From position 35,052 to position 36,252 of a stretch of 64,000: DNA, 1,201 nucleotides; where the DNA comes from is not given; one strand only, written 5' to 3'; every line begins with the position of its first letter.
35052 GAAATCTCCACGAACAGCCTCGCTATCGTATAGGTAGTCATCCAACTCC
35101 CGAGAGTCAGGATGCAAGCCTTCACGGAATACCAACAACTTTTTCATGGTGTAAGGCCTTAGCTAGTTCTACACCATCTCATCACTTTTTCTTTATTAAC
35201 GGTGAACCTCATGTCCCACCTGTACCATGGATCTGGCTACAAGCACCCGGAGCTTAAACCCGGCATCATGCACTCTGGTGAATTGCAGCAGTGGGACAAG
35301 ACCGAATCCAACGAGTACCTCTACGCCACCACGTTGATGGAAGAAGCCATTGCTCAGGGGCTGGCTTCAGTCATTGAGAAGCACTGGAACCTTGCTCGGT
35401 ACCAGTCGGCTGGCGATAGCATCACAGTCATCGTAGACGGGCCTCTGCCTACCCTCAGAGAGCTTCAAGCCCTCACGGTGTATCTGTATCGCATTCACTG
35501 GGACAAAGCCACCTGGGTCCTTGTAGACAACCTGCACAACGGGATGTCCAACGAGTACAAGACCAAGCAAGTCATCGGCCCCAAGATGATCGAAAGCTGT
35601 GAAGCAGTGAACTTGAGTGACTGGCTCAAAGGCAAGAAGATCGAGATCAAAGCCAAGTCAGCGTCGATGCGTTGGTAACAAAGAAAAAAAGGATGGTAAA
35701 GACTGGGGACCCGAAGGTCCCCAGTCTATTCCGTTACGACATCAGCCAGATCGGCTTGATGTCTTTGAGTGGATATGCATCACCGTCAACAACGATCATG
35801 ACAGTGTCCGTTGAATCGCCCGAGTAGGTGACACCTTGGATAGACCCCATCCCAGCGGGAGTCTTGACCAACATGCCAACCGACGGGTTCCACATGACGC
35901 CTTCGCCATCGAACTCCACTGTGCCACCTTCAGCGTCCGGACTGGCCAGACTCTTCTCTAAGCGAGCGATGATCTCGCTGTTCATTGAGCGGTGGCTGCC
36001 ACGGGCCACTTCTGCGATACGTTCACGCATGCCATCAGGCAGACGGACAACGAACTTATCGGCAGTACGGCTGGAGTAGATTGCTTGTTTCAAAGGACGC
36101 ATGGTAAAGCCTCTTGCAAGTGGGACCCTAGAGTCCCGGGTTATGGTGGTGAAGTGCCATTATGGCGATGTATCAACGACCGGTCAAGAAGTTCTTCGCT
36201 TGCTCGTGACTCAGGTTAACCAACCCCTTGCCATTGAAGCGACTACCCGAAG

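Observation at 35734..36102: Phage-captured AmrZ DNA-binding domain with a swapped C-terminus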

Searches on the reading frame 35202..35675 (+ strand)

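Call 60: search_protein_families(library=phrogs, proteins=[window:35202-35675:+], max_evalue=0.001)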
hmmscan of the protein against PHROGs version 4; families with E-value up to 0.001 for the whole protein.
window:35202-35675:+ (158 aa): 1 family
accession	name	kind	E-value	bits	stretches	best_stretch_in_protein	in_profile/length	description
phrog_13483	-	unknown function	2.4e-33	116.3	1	2-153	2-150/171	-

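Call 61: search_protein_families(library=pfam, proteins=[window:35202-35675:+], max_evalue=0.01)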
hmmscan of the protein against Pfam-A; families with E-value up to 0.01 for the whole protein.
window:35202-35675:+ (158 aa): 0 families

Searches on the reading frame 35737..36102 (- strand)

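Call 4: search_protein_families(library=pfam, proteins=[window:35737-36102:-], max_evalue=1)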
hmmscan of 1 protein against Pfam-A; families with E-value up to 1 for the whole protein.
window:35737-36102:- (122 aa): 3 families
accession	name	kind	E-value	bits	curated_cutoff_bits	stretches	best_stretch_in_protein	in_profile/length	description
PF03869.20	Arc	-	5.1e-21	74.7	20.4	1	11-55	1-45/50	Arc-like DNA binding domain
PF22513.2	FitA-like_RHH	-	0.0057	17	27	1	21-51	8-38/39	Antitoxin FitA-like, ribbon-helix-helix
PF24130.1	DUF7397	-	0.19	12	27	1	56-83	14-42/56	Family of unknown function (DUF7397)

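Call 5: search_protein_families(library=phrogs, proteins=[window:35737-36102:-], max_evalue=0.1)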
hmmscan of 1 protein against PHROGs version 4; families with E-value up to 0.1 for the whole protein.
window:35737-36102:- (122 aa): 12 families
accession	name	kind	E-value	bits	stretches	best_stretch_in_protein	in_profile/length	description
phrog_38161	-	transcription regulation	3.5e-26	92.6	1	9-118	4-122/137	Arc-like transcriptional regulator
phrog_1287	-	unknown function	4.3e-16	60.4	1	10-62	5-57/115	-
phrog_2685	-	other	2.6e-15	58.1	1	8-54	12-58/161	partition protein ATPase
phrog_3178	-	transcription regulation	7.9e-15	56.3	1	11-59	6-54/125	Arc-like DNA binding domain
phrog_7906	-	transcription regulation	8.3e-15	56.5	1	9-56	4-51/111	Arc-like transcriptional regulator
phrog_795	-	other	8.6e-15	56.1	1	7-58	10-61/116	partition protein ATPase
phrog_30599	-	transcription regulation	3.8e-10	41.2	1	13-50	9-46/100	transcriptional regulator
phrog_1388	-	unknown function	2.2e-07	32.2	1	11-54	2-45/143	-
phrog_228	-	transcription regulation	7.3e-06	26.9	1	9-57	5-53/251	Arc-like repressor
phrog_4515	-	unknown function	0.00021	21.6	1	11-53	2-44/224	-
phrog_582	-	transcription regulation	0.0054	18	1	4-54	47-97/105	Arc-like repressor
phrog_13890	-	unknown function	0.0075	17.2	1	5-51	8-54/73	-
